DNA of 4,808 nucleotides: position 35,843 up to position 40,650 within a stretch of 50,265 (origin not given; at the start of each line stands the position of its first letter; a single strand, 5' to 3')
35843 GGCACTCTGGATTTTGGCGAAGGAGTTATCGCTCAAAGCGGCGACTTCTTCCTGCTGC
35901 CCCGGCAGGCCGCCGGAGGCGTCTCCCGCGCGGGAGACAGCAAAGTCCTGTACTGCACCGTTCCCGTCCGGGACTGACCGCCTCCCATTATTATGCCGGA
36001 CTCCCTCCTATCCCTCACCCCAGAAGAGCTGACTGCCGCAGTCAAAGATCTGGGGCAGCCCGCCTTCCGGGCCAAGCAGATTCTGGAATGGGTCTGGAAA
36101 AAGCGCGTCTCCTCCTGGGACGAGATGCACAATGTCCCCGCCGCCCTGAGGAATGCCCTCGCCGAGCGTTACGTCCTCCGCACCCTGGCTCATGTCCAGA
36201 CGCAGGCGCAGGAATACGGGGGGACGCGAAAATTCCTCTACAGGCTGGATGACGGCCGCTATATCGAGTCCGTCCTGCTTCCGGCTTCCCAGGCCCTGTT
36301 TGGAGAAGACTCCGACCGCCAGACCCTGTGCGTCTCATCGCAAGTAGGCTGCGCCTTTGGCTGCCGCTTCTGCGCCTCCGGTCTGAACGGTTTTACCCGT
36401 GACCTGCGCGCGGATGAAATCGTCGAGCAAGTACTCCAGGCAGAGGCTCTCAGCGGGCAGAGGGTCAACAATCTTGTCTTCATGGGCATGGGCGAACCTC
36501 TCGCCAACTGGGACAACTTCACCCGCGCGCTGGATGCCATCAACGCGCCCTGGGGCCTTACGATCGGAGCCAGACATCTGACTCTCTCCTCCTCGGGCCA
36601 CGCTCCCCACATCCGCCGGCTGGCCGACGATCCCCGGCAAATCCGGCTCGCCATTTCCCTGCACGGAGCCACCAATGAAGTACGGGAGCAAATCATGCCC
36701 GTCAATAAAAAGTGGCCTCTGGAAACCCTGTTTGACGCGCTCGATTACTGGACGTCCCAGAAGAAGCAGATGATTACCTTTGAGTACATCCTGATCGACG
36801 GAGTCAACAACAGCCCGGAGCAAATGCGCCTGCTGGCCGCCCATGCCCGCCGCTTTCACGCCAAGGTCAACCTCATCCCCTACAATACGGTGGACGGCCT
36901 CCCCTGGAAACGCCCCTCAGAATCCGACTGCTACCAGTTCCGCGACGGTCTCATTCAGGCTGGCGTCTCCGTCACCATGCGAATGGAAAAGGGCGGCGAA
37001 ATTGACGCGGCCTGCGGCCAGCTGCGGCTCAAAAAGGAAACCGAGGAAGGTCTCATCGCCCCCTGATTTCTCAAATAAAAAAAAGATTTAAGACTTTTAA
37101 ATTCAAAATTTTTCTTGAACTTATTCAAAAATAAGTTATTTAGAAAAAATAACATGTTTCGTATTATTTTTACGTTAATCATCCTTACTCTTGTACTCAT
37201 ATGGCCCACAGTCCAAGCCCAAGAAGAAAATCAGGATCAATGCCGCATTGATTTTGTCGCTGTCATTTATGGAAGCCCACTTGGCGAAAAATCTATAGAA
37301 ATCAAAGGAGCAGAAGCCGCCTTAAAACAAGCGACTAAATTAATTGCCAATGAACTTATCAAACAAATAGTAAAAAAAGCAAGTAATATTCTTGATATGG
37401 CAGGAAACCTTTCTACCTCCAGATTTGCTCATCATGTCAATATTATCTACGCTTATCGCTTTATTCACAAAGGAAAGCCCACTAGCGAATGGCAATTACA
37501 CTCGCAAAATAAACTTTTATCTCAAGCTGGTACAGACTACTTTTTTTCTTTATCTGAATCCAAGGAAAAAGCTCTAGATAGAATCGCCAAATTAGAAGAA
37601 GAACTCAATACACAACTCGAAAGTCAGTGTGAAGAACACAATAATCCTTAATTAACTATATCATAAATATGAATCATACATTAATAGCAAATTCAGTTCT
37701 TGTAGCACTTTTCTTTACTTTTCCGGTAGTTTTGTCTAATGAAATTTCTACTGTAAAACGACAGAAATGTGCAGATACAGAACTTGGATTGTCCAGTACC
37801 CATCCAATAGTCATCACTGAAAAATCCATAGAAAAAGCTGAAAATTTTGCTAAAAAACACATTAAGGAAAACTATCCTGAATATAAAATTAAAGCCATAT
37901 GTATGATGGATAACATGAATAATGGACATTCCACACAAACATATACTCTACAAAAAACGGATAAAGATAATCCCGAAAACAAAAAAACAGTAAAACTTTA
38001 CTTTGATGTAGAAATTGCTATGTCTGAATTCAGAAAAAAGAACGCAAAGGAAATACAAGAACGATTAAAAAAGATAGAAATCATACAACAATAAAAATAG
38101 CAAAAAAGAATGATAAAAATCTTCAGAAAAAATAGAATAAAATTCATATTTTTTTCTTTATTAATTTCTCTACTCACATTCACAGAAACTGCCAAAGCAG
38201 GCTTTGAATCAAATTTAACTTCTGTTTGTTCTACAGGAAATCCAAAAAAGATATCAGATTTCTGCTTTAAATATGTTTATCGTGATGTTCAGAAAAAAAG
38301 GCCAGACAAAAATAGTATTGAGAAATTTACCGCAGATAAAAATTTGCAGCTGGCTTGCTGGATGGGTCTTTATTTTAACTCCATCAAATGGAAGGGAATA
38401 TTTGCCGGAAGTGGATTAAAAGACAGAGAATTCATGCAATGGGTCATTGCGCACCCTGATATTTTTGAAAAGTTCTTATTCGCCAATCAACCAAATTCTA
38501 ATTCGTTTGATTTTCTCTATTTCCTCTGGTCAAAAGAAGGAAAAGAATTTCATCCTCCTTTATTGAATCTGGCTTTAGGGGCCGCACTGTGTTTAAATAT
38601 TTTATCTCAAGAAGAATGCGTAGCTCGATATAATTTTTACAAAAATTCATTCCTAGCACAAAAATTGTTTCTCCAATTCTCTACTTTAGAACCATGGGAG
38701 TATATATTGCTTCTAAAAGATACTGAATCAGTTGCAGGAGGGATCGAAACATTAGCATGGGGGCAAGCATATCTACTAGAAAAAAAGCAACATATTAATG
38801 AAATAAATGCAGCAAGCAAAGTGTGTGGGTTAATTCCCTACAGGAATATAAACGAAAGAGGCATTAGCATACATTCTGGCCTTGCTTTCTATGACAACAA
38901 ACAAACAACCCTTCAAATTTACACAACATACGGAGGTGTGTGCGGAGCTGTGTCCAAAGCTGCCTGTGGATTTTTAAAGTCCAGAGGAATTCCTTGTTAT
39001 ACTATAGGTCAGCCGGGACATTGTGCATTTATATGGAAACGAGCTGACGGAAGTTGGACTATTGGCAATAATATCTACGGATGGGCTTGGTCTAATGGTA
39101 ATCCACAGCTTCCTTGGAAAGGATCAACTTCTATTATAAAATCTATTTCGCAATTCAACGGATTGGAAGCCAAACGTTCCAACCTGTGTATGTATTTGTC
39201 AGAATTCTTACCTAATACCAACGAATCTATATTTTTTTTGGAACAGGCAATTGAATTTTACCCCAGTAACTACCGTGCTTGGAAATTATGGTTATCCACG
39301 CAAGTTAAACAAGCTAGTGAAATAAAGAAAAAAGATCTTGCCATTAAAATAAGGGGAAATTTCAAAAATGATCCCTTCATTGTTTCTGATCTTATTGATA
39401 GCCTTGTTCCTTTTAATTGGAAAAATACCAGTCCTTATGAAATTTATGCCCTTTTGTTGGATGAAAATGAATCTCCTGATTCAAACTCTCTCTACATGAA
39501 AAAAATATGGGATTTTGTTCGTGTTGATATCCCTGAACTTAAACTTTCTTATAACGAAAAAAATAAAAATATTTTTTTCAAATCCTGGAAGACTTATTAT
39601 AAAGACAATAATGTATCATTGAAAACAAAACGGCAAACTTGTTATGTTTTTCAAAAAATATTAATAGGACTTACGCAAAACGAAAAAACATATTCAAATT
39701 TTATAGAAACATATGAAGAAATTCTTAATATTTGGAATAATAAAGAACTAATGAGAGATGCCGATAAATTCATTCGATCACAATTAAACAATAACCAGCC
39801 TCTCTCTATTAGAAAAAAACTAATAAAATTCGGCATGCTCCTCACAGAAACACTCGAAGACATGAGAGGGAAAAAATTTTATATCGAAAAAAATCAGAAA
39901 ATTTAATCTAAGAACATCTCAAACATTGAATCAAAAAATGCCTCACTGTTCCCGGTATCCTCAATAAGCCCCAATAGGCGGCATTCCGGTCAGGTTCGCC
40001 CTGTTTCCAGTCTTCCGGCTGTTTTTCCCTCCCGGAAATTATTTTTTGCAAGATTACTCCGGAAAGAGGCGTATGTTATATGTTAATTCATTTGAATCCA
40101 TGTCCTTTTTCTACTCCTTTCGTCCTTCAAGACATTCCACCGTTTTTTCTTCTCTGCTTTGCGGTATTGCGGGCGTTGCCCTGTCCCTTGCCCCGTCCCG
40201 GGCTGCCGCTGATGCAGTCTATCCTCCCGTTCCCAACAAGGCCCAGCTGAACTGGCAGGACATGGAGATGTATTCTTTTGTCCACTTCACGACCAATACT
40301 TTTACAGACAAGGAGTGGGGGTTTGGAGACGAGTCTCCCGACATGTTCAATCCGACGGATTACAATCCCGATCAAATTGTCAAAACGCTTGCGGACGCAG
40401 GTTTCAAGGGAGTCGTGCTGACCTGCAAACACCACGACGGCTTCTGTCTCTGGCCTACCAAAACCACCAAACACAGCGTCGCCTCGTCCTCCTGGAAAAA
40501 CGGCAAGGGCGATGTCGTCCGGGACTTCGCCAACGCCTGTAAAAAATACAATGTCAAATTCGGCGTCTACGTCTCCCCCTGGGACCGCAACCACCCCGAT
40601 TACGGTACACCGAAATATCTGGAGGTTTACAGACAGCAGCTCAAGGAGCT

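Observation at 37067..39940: Abrupt low-GC three-gene cassette of secreted proteins between rlmN and a GH29 fucosidase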

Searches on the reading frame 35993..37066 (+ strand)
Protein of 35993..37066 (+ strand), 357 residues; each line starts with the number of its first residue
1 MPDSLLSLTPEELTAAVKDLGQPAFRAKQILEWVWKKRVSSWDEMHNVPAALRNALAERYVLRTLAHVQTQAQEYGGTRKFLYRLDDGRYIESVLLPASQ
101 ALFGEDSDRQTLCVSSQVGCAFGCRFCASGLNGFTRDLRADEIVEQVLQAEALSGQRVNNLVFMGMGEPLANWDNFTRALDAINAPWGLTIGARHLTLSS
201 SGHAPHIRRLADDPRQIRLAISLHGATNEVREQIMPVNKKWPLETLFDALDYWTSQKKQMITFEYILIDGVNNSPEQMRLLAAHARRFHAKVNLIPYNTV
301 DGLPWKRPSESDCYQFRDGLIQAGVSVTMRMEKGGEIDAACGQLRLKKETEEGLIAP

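Call 3: search_protein_families(library=pfam, proteins=[window:35993-37066:+], max_evalue=1)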
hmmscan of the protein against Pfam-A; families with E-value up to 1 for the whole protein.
window:35993-37066:+ (357 aa): 4 families
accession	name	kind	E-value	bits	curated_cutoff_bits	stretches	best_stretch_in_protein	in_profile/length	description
PF04055.27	Radical_SAM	-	4.7e-15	56.6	29.5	1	115-277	2-161/166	Radical SAM superfamily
PF21016.3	RlmN_N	-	6.6e-14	51.8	24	1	5-60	3-58/60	Ribosomal RNA large subunit methyltransferase N-terminal domain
PF13353.11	Fer4_12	-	0.037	14.8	22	1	118-183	13-77/137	4Fe-4S single cluster domain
PF18670.6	V_ATPase_I_N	-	0.16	12.9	25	1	40-65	31-56/90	V-type ATPase subunit I, N-terminal domain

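Call 33: find_encoding_contigs(protein=window:35993-37066:+, flank=8000, max_places=10)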
Protein window:35993-37066:+ (357 aa): 1 contig read that carries it; 1 place shown.
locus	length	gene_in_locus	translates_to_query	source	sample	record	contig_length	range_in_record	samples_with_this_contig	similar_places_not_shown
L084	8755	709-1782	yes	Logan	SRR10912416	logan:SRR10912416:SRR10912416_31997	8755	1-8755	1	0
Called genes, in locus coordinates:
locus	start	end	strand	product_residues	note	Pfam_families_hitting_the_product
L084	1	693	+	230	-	?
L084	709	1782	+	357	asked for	PF21016:RlmN_N, PF04055:Radical_SAM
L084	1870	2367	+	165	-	-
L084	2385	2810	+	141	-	-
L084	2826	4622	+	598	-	-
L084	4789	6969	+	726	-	PF01120:Alpha_L_fucos, PF00754:F5_F8_type_C (weak), PF13290:CHB_HEX_C_1, PF13287:Fn3_assoc, PF00754:F5_F8_type_C, PF22633:F5_F8_type_C_2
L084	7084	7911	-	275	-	-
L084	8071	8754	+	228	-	?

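Call 57: find_related_loci(query=window:35993-37066:+, collection=metagenome_contigs, flank=7000)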
Query window:35993-37066:+ (357 aa) in metagenome_contigs; peptide patterns used: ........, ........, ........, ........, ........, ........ (x = any residue, [..] = any of these).
600 stretches matched a pattern (row limit reached: there are more); 510 encode a relative of the query (tblastn E <= 1e-3); the best 80 are kept; 80 distinct loci.
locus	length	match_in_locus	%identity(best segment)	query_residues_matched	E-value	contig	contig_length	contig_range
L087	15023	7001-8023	63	8-349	7e-147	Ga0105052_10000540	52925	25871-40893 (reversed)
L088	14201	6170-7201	63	8-352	1e-145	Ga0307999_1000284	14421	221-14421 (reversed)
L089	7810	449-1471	63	8-349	5e-146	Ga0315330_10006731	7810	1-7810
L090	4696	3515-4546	63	8-352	4e-148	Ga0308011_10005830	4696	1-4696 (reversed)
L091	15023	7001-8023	63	8-349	1e-145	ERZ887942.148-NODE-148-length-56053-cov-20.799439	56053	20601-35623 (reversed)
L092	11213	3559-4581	62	8-349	4e-145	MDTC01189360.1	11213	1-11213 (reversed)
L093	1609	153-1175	62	8-349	1e-157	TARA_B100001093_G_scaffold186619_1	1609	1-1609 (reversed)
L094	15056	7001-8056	61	8-357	3e-144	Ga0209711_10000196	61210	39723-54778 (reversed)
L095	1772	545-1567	62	8-349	1e-156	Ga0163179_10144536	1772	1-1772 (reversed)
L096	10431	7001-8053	60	4-355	1e-144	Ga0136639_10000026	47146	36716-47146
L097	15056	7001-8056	61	8-357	1e-144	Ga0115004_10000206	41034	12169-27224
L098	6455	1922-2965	62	1-349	7e-145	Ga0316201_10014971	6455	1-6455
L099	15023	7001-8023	63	8-349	4e-144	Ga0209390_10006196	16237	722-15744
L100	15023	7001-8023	62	8-349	7e-144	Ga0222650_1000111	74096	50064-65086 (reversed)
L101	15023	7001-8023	61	8-349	5e-143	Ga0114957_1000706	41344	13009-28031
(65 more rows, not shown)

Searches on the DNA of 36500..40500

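Call 97: search_rna_families(source=window, start=36500, end=40500, threshold=evalue, max_evalue=1)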
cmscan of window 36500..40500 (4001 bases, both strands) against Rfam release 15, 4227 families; matches with E-value up to 1: 1.
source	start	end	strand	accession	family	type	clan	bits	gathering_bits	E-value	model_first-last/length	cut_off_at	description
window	37031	37179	-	RF01743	leu-phe_leader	Cis-reg; leader;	-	28.1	70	0.12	1-162/162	no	leu/phe leader RNA from Lactococcus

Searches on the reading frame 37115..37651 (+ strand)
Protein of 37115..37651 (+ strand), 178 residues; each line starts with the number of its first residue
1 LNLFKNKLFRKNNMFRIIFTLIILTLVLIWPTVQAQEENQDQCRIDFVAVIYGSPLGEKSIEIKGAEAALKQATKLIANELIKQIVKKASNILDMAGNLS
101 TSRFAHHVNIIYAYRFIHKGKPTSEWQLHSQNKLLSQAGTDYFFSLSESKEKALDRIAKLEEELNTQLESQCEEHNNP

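Call 3: search_protein_families(library=pfam, proteins=[window:37115-37651:+], max_evalue=1)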
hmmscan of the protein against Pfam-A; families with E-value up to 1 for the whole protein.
window:37115-37651:+ (178 aa): 0 families

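Call 6: search_protein_families(library=ncbifam, proteins=[window:37115-37651:+], max_evalue=1)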
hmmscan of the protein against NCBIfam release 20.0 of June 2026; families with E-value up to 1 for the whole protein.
window:37115-37651:+ (178 aa): 0 families

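Call 11: find_homologous_proteins(query=window:37115-37651:+, max_evalue=0.01)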
Query window:37115-37651:+ (178 aa): 5 proteins with E <= 0.01 among 82 candidates.
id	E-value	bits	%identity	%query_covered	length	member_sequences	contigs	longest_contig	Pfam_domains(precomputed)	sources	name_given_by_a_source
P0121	8.7e-102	356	100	93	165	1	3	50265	-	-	-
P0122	6.1e-56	206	62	82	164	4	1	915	-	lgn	-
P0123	5.8e-55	203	62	89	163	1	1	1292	-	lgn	-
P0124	6.0e-52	193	57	91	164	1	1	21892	-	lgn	-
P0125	7.4e-47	177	51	91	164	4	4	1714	-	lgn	-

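Call 15: find_encoding_contigs(protein=P0124, flank=10000, max_places=2)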
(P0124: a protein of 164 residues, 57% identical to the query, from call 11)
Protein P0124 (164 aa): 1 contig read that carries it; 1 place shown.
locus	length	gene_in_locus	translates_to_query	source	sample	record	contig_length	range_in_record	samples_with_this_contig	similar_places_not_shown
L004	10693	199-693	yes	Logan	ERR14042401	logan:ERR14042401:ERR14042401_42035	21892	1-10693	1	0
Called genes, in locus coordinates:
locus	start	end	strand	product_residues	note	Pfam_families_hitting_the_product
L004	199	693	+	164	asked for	-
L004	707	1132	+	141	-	-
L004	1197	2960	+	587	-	PF23233:HAT_Syf1_CNRKL1_N (faint)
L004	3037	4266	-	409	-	PF00512:HisKA, PF02518:HATPase_c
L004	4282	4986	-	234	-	PF00072:Response_reg, PF00486:Trans_reg_C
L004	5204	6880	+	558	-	PF00920:ILVD_EDD_N, PF24877:ILV_EDD_C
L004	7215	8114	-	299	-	PF03167:UDG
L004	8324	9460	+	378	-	PF04055:Radical_SAM, PF06968:BATS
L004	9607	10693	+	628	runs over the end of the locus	PF00884:Sulfatase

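Call 65: search_solved_structures(query=A4, max_evalue=10)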
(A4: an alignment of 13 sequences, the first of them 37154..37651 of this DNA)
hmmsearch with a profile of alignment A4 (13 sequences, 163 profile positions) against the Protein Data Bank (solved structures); distinct sequences matched with E-value up to 10: 4.
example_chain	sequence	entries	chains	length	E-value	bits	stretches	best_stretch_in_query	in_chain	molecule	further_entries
2n41_A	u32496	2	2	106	0.33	14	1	104-159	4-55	OR34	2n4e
2dj3_A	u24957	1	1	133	0.71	12.9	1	12-65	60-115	Protein disulfide-isomerase A4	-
2jlm_A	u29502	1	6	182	1.4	12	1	58-109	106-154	PUTATIVE PHOSPHINOTHRICIN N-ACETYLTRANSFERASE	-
6dek_A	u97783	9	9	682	1.6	11.8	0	46-80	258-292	Acetolactate synthase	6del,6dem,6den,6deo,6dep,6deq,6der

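Call 98: search_protein_families(library=padloc, proteins=[window:37154-37651:+], max_evalue=0.1)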
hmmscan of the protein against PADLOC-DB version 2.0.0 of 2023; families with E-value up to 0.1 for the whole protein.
window:37154-37651:+ (165 aa): 0 families

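Call 99: search_protein_families(library=phrogs, proteins=[window:37154-37651:+], max_evalue=0.1)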
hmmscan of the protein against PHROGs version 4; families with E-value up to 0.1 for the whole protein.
window:37154-37651:+ (165 aa): 2 families
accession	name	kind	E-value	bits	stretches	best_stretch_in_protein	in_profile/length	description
phrog_34192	-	unknown function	0.0014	20.2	0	4-37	48-82/139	-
phrog_26115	-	unknown function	0.057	14.5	0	63-100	78-114/121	-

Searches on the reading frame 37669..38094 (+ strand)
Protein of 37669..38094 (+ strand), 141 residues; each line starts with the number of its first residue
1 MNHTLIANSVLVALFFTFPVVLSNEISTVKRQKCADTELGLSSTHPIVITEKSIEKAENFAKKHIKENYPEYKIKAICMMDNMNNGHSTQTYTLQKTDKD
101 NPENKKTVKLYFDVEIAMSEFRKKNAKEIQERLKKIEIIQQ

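Call 3: search_protein_families(library=pfam, proteins=[window:37669-38094:+], max_evalue=1)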
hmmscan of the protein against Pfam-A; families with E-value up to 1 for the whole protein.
window:37669-38094:+ (141 aa): 1 family
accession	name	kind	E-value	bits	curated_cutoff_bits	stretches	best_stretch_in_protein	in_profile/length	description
PF13028.12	DUF3889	-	0.06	13.7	25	1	49-98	16-66/93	Protein of unknown function (DUF3889)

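Call 6: search_protein_families(library=ncbifam, proteins=[window:37669-38094:+], max_evalue=1)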
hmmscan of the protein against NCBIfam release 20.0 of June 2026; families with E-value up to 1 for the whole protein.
window:37669-38094:+ (141 aa): 0 families

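Call 12: find_homologous_proteins(query=window:37669-38094:+, max_evalue=0.01)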
Query window:37669-38094:+ (141 aa): 1 proteins with E <= 0.01 among 11 candidates.
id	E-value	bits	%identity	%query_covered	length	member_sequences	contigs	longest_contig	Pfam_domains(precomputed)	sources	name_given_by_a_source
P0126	7.5e-85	299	100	100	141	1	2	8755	-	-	-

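Call 66: search_solved_structures(query=A5, max_evalue=10)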
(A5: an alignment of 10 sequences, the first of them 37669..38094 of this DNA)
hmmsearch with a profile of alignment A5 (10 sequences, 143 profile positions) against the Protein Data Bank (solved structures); distinct sequences matched with E-value up to 10: 3.
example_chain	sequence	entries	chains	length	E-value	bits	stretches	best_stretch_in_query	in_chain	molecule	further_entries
3due_A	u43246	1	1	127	0.039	16.9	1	50-90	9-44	Putative periplasmic protein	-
8a82_A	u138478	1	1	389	0.55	13.2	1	45-100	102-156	Cupin_8 domain-containing protein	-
8za7_A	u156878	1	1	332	2.1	11.3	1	60-98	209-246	Lmo0067 protein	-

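Call 67: search_protein_families(library=pfam, alignment_id=A5, max_evalue=1)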
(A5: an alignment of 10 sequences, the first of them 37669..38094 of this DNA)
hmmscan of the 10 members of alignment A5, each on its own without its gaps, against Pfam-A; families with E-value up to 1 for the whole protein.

A. member 1, window:37669-38094:+ (141 aa): 1 family
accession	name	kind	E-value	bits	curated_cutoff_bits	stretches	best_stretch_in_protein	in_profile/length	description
PF13028.12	DUF3889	-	0.06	13.7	25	1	49-98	16-66/93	Protein of unknown function (DUF3889)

B. families by the number of members that match (of 10 scanned): 12 families
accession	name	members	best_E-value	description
PF05596.16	Taeniidae_ag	2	0.031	Taeniidae antigen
PF25251.1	DUF7853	1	0.016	Family of unknown function (DUF7853)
PF04200.17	Lipoprotein_17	1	0.025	Lipoprotein associated domain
PF22721.1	TBP-TOTE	1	0.036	TATA-binding-like protein domain of the TOTE conflict systems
PF20512.3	PMI_typeI_hel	1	0.052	Phosphomannose isomerase type I, helical insertion domain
PF00534.26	Glycos_transf_1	1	0.053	Glycosyl transferases group 1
PF13028.12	DUF3889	1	0.06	Protein of unknown function (DUF3889)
PF04714.18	BCL_N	1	0.14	BCL7, N-terminal conserver region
PF07632.16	Sde182_NH-like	1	0.15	Cellulose-binding Sde182, nucleoside hydrolase-like domain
PF25398.1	CUX1_N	1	0.22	CUX1-like, N-terminal tRNA-binding arm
PF15168.11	TRIQK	1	0.27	Triple QxxK/R motif-containing protein family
PF21985.2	TR61B_FKBP-like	1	0.37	TR61B FKBP-like domain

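Call 98: search_protein_families(library=padloc, proteins=[window:37669-38094:+], max_evalue=0.1)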
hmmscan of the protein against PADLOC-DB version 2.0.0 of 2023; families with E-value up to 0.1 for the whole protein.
window:37669-38094:+ (141 aa): 0 families

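Call 99: search_protein_families(library=phrogs, proteins=[window:37669-38094:+], max_evalue=0.1)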
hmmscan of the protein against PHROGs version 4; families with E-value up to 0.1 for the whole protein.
window:37669-38094:+ (141 aa): 1 family
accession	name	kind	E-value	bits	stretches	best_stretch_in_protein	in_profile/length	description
phrog_3674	-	unknown function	0.035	15.1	0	53-77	21-45/57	-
